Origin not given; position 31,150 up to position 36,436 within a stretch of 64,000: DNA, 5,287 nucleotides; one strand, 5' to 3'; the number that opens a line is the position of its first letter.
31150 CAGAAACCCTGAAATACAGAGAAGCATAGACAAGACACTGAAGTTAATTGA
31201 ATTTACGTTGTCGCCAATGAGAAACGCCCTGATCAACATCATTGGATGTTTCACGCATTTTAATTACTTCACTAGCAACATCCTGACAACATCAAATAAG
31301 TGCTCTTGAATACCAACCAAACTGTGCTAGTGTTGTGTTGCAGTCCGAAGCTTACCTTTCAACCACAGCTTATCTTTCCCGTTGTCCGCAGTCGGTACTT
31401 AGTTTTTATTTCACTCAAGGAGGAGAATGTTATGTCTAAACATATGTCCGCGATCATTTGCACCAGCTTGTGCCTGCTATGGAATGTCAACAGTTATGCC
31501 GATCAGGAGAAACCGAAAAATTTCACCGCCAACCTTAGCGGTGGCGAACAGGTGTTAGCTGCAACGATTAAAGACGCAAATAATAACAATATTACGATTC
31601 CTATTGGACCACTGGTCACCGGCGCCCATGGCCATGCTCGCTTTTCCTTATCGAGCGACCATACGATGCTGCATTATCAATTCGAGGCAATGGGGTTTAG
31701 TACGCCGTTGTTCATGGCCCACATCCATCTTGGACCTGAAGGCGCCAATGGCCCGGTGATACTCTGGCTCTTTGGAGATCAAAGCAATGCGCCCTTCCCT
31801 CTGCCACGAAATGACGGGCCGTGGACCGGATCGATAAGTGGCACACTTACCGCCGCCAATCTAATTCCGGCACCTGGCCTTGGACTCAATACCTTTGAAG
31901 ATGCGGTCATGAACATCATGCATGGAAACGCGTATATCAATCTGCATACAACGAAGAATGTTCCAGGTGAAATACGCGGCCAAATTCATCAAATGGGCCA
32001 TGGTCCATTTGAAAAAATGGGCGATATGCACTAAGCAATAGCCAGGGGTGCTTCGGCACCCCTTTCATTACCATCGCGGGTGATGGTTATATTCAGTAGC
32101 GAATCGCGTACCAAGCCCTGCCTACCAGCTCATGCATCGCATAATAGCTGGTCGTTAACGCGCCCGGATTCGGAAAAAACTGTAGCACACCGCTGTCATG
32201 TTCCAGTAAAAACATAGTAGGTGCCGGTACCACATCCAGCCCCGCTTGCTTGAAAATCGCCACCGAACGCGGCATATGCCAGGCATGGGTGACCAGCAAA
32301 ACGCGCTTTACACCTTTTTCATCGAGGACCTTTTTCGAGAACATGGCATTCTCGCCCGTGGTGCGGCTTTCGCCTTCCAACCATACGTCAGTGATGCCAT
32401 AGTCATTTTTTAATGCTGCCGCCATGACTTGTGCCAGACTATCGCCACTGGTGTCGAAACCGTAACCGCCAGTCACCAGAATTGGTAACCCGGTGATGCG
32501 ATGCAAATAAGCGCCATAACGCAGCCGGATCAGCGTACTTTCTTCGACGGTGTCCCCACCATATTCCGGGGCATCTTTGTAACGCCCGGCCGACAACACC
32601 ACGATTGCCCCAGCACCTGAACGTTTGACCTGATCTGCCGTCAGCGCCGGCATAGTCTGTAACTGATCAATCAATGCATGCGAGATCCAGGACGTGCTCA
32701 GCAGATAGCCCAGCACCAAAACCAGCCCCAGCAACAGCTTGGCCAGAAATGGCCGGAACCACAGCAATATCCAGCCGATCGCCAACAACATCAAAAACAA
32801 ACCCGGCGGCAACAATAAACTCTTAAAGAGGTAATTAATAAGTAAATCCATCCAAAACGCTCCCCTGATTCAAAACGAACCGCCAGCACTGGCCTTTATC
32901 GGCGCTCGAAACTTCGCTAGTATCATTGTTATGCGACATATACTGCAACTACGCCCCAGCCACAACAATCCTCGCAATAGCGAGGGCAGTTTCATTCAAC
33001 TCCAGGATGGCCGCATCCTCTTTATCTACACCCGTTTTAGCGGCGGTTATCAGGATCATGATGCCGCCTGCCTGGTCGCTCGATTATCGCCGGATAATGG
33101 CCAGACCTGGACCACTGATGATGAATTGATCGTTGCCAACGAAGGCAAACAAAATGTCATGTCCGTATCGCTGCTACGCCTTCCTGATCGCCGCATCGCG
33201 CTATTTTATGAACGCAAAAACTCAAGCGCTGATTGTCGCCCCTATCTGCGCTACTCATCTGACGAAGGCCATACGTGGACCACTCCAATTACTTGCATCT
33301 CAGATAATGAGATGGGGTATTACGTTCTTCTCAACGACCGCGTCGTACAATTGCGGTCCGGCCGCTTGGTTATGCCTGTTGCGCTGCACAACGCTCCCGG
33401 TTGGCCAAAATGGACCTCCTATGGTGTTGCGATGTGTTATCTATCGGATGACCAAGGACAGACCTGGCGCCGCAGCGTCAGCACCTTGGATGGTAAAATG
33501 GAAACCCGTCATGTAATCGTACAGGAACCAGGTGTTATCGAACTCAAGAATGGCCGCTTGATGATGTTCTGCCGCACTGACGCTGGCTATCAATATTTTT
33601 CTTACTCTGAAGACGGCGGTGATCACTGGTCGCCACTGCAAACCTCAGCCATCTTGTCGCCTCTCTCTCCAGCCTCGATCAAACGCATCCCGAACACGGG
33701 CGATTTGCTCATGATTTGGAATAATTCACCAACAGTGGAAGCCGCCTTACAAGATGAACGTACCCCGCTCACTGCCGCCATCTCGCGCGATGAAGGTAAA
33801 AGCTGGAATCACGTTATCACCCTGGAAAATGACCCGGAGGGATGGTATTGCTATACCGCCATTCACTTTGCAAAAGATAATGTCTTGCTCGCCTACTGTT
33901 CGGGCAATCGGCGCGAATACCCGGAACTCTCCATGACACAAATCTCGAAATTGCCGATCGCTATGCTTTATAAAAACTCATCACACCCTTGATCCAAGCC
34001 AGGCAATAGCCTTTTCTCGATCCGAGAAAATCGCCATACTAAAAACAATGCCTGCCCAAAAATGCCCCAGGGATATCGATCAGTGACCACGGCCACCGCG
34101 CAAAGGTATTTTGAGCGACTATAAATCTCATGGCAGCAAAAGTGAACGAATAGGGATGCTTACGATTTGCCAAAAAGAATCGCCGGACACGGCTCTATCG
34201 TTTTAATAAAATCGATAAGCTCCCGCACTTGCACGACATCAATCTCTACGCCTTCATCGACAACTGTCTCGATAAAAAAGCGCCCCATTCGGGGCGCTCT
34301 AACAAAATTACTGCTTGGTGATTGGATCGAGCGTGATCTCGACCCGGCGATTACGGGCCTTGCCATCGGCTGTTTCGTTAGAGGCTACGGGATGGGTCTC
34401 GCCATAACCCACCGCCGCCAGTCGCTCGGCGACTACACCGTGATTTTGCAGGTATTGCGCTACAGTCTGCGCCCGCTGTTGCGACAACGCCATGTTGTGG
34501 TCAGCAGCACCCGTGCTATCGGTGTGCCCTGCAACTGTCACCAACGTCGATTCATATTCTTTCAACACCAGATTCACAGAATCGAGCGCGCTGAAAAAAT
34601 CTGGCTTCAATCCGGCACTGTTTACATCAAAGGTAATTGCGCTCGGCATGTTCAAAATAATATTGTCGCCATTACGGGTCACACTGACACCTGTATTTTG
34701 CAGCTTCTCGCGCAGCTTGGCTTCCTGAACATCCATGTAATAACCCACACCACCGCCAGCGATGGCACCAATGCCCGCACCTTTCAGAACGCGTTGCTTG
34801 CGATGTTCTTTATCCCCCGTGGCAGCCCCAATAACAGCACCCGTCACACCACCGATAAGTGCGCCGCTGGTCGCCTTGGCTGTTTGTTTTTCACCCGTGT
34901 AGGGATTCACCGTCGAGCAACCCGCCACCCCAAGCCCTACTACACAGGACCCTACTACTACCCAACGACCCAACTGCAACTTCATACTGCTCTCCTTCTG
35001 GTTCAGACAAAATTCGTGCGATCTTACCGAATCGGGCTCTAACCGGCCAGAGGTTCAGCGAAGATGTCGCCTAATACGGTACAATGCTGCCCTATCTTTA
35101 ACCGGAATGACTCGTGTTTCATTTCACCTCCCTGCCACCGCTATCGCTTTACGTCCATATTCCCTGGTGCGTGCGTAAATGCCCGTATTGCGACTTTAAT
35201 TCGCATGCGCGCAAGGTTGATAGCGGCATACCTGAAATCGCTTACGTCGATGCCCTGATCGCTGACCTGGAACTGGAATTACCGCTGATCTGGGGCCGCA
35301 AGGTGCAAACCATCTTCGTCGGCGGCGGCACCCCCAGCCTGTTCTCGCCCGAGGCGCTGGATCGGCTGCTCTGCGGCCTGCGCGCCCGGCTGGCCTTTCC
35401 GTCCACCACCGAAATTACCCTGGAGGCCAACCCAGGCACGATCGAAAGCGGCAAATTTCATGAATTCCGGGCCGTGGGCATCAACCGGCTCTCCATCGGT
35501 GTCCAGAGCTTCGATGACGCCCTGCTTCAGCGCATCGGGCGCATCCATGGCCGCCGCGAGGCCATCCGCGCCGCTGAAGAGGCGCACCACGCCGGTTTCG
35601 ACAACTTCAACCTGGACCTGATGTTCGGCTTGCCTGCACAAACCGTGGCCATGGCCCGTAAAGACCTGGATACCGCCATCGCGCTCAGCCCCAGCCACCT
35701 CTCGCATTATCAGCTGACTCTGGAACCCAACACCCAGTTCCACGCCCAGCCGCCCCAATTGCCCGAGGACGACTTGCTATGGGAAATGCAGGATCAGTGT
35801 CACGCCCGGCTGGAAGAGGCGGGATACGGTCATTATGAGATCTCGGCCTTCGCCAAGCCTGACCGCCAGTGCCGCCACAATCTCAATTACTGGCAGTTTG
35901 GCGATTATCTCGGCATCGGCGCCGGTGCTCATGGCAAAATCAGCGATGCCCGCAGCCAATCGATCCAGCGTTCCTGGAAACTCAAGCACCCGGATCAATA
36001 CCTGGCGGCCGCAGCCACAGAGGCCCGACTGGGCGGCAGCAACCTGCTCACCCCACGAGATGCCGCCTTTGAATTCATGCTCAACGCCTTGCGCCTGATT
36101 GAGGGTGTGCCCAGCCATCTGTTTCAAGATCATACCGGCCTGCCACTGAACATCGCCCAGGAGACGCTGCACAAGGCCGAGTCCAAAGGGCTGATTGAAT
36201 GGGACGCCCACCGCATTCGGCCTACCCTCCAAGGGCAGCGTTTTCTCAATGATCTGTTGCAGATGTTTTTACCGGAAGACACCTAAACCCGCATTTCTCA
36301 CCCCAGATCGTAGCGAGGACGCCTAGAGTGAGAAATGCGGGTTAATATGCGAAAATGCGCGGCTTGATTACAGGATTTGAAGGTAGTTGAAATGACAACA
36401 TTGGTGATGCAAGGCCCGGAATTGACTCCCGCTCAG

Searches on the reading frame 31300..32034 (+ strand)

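Call 108: search_protein_families(library=pfam, proteins=[window:31300-32034:+], max_evalue=0.00001)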
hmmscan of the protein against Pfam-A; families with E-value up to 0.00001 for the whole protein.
window:31300-32034:+ (244 aa): 1 family
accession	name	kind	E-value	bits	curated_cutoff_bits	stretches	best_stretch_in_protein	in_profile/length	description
PF07452.17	CHRD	-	9.8e-24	84.9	24.1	1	75-229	1-117/117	CHRD domain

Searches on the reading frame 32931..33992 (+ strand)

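Call 108: search_protein_families(library=pfam, proteins=[window:32931-33992:+], max_evalue=0.00001)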
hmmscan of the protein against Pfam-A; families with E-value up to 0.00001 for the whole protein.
window:32931-33992:+ (353 aa): 6 families
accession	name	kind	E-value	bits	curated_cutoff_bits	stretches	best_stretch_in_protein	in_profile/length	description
PF13088.12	BNR_2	-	9e-36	124.1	31.4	1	42-316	14-272/277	BNR repeat-like domain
PF13859.12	BNR_3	-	5.3e-12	46.2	27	1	36-234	18-211/308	BNR repeat-like domain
PF02012.26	BNR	-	9.7e-10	37.4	27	0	170-180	1-11/12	BNR/Asp-box repeat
PF24316.1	Tli3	-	6e-09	36.8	27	0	97-118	74-99/129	T6SS Tli3 immunity protein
PF15902.12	Sortilin-Vps10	-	1.2e-08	34.7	33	0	169-295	3-112/446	Sortilin, neurotensin receptor 3,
PF21471.3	Reelin_subrepeat-B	-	6.3e-06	26.4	27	0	98-127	54-77/127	Reelin subrepeat B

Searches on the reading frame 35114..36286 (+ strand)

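Call 108: search_protein_families(library=pfam, proteins=[window:35114-36286:+], max_evalue=0.00001)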
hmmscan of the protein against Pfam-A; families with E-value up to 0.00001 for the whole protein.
window:35114-36286:+ (390 aa): 2 families
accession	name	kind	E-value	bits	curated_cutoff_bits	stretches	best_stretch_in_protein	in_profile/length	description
PF04055.27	Radical_SAM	-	5.2e-25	89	29.5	1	13-185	1-163/166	Radical SAM superfamily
PF06969.22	HemN_C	-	1.6e-12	47.8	24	1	312-377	1-67/67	HemN C-terminal domain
